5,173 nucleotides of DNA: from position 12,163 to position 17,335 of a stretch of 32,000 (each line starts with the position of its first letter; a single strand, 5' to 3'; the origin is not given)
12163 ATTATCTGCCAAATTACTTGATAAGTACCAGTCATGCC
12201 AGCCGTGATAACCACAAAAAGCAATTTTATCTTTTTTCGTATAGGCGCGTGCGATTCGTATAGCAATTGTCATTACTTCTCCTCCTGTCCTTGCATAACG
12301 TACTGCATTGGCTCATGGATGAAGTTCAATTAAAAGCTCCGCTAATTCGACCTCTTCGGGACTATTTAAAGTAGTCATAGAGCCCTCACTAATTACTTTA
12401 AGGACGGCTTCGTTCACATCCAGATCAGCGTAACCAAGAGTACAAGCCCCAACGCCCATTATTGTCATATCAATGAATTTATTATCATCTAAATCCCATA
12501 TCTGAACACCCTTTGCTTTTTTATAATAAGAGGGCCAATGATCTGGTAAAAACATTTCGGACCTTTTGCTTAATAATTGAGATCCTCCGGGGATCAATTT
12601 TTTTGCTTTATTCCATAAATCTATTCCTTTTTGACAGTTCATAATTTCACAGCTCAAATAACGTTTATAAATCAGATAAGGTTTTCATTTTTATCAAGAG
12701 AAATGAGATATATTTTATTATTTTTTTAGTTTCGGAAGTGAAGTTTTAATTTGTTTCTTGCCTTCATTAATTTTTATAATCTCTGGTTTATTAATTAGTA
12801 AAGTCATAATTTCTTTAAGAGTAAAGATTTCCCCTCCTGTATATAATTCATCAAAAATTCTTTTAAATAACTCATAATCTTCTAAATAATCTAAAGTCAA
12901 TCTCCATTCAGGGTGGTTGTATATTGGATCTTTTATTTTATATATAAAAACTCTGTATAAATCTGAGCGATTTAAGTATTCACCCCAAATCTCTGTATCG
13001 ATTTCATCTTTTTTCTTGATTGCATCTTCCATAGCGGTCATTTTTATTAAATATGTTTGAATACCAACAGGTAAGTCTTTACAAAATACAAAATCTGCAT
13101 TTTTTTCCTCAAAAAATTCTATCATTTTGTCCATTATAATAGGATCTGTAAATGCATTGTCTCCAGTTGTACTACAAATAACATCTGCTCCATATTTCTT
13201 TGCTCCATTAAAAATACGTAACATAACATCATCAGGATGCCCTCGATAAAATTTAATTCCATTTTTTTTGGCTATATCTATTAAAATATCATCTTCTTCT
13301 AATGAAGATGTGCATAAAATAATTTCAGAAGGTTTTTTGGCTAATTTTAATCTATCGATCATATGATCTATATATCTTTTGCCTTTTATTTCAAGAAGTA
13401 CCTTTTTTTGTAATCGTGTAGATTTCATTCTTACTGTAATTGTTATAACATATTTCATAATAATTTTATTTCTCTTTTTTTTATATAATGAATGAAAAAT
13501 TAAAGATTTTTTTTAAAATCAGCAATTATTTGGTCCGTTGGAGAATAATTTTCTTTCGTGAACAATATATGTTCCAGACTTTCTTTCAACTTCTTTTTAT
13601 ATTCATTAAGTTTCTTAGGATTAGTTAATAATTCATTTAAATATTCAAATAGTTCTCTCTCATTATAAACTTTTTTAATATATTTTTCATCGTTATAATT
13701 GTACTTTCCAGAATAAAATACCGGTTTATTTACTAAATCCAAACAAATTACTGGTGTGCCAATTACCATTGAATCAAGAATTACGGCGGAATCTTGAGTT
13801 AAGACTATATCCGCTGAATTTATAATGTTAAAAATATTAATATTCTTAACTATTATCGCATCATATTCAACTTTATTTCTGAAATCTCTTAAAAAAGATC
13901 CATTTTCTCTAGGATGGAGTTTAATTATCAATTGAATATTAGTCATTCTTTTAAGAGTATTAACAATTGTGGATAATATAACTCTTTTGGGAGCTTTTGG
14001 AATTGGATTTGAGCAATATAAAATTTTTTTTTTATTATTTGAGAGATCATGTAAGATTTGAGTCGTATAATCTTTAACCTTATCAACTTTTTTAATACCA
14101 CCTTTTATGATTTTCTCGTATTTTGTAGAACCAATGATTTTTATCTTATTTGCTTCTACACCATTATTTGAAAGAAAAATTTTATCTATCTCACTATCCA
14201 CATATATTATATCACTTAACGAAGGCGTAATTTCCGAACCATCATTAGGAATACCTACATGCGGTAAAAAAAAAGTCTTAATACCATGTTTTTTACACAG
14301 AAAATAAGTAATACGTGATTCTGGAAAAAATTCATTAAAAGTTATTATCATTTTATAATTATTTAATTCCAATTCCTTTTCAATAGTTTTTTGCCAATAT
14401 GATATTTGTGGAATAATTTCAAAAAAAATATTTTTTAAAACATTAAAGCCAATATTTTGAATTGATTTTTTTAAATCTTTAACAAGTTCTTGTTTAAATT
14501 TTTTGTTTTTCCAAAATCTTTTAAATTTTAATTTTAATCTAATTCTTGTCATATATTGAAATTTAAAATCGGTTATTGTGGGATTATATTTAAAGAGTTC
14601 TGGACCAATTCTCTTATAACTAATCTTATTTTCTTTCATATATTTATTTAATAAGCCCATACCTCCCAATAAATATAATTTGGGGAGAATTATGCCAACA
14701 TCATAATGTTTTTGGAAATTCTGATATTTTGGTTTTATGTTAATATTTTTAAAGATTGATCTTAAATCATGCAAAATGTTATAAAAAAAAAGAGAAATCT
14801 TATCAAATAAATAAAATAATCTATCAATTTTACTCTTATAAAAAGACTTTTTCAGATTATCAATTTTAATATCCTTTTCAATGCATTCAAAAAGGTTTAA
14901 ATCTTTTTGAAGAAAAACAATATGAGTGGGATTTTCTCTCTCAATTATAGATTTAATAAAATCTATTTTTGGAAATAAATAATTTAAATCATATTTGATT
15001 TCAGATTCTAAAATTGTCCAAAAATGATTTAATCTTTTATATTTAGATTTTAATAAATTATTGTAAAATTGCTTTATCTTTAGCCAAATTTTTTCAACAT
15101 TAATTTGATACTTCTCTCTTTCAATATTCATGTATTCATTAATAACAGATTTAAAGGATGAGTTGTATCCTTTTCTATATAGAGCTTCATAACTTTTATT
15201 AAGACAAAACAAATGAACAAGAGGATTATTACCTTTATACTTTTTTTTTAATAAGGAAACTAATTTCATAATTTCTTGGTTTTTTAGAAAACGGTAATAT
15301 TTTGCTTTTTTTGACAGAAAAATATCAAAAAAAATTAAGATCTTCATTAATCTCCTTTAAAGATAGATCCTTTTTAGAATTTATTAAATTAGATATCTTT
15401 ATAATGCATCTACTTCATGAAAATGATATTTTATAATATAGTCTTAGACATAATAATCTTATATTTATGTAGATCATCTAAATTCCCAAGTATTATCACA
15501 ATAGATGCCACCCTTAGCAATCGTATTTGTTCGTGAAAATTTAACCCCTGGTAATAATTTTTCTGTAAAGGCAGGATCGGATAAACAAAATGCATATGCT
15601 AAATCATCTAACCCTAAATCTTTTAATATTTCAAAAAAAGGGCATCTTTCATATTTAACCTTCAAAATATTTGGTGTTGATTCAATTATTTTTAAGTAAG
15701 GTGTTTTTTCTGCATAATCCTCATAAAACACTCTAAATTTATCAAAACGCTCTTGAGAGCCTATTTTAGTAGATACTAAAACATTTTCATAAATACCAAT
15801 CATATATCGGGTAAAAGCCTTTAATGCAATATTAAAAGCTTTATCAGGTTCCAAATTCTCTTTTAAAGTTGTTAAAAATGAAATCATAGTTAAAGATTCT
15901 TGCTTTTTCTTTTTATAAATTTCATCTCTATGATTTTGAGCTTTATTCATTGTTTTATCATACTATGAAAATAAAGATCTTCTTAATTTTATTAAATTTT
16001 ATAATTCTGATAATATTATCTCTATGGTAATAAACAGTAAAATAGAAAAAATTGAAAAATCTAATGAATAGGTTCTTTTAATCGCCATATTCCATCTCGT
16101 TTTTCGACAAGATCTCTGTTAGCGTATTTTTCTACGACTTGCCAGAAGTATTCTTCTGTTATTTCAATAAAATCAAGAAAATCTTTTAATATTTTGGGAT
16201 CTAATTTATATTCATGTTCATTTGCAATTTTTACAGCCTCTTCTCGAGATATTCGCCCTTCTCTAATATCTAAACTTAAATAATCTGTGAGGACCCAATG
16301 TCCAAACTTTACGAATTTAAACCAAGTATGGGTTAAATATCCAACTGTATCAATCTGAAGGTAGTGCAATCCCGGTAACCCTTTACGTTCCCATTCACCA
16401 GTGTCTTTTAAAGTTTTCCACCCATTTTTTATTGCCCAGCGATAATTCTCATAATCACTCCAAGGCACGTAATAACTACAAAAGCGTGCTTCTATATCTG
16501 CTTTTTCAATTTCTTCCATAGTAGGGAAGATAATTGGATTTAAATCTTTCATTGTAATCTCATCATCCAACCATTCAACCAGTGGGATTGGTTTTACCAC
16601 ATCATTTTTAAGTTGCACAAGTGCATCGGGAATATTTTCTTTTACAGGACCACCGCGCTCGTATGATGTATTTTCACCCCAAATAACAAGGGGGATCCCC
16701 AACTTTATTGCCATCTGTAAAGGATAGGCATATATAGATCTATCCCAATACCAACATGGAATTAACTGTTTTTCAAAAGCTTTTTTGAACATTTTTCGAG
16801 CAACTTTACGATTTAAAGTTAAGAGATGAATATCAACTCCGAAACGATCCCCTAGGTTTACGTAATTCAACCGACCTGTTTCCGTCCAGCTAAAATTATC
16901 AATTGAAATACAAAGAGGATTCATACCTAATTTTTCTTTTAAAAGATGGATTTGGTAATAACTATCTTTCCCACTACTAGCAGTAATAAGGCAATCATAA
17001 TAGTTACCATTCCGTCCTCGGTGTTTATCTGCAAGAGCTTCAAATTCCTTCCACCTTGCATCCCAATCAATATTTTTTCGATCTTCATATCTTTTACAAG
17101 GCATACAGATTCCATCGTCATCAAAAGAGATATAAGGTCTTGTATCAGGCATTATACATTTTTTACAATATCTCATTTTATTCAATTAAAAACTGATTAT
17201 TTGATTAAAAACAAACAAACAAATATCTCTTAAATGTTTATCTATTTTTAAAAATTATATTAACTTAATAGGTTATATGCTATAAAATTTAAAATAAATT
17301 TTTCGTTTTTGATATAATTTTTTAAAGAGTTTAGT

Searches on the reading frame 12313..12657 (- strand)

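Call 38: search_protein_families(library=pfam, proteins=[window:12313-12657:-], max_evalue=0.001)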
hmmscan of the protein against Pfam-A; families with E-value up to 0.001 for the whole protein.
window:12313-12657:- (114 aa): 1 family
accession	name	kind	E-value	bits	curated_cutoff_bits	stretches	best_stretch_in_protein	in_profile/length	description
PF00202.27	Aminotran_3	-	2.4e-06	26.9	30.5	1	42-112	10-82/403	Aminotransferase class-III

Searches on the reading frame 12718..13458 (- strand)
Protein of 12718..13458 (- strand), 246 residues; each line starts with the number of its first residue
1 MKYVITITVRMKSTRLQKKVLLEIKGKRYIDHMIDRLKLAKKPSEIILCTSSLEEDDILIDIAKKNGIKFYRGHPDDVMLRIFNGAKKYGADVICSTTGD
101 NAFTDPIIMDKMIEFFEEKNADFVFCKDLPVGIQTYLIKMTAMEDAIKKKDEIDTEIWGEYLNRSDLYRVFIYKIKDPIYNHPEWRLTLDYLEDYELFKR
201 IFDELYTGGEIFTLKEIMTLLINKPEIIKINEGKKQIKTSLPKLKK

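Call 37: search_protein_families(library=pfam, proteins=[window:12718-13458:-], max_evalue=0.001)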
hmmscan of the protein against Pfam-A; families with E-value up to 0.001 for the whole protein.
window:12718-13458:- (246 aa): 2 families
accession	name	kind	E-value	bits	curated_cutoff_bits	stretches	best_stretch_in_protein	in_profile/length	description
PF02348.25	CTP_transf_3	-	1.1e-18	68.3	22.6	1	7-154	4-153/217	Cytidylyltransferase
PF12804.13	NTP_transf_3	-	7.1e-06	26.7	27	1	12-128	8-123/160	MobA-like NTP transferase domain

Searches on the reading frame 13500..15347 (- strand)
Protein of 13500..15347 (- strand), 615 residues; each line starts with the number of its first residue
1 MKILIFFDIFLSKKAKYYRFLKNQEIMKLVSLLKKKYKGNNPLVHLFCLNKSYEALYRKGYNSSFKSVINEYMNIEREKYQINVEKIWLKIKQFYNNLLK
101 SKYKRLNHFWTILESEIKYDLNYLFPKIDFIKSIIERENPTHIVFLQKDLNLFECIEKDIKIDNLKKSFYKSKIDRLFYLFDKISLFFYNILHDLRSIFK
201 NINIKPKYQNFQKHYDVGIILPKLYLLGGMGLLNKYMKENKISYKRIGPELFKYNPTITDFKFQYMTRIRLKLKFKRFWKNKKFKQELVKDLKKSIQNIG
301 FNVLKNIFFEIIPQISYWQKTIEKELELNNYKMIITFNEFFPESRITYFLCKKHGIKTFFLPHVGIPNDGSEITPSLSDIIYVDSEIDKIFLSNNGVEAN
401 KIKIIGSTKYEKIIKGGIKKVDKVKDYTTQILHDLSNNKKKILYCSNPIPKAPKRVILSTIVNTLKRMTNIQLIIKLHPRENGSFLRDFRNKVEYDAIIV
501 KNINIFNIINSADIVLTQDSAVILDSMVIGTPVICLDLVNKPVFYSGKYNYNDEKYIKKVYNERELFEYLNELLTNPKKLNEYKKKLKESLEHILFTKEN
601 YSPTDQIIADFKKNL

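Call 37: search_protein_families(library=pfam, proteins=[window:13500-15347:-], max_evalue=0.001)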
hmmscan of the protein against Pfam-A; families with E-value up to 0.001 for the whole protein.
window:13500-15347:- (615 aa): 1 family
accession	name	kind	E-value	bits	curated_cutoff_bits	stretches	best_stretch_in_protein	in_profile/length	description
PF02350.25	Epimerase_2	-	2.3e-06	27.2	30.6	1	374-536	119-284/347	UDP-N-acetylglucosamine 2-epimerase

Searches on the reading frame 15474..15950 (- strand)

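Call 38: search_protein_families(library=pfam, proteins=[window:15474-15950:-], max_evalue=0.001)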
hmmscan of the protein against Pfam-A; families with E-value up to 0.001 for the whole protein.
window:15474-15950:- (158 aa): 1 family
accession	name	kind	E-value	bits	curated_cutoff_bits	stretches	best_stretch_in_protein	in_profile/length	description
PF14196.11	ATC_hydrolase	-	2e-18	68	28.1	1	16-152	3-142/145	L-2-amino-thiazoline-4-carboxylic acid hydrolase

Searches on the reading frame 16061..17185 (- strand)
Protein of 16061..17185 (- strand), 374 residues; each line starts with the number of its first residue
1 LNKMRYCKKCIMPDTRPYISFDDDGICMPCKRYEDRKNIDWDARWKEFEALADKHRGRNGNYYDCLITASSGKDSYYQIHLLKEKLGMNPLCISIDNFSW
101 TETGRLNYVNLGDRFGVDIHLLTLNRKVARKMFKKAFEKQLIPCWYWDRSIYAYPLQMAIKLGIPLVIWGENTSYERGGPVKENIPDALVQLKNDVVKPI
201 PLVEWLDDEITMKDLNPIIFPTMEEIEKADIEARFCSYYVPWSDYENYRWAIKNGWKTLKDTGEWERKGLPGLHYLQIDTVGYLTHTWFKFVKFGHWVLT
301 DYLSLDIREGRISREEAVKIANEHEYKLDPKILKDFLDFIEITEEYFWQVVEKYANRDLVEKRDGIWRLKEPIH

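Call 7: search_protein_families(library=pfam, proteins=[window:16061-17185:-], max_evalue=0.01)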
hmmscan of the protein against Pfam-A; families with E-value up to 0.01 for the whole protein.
window:16061-17185:- (374 aa): 0 families

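Call 10: search_protein_families(library=ncbifam, proteins=[window:16061-17185:-], max_evalue=0.001)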
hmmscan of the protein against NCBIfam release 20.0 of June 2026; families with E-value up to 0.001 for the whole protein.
window:16061-17185:- (374 aa): 1 family
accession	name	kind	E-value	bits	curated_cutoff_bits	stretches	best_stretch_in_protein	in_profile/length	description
TIGR03573.1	WbuX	subfamily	6.3e-95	318.5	203.2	1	4-352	1-344/344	N-acetyl sugar amidotransferase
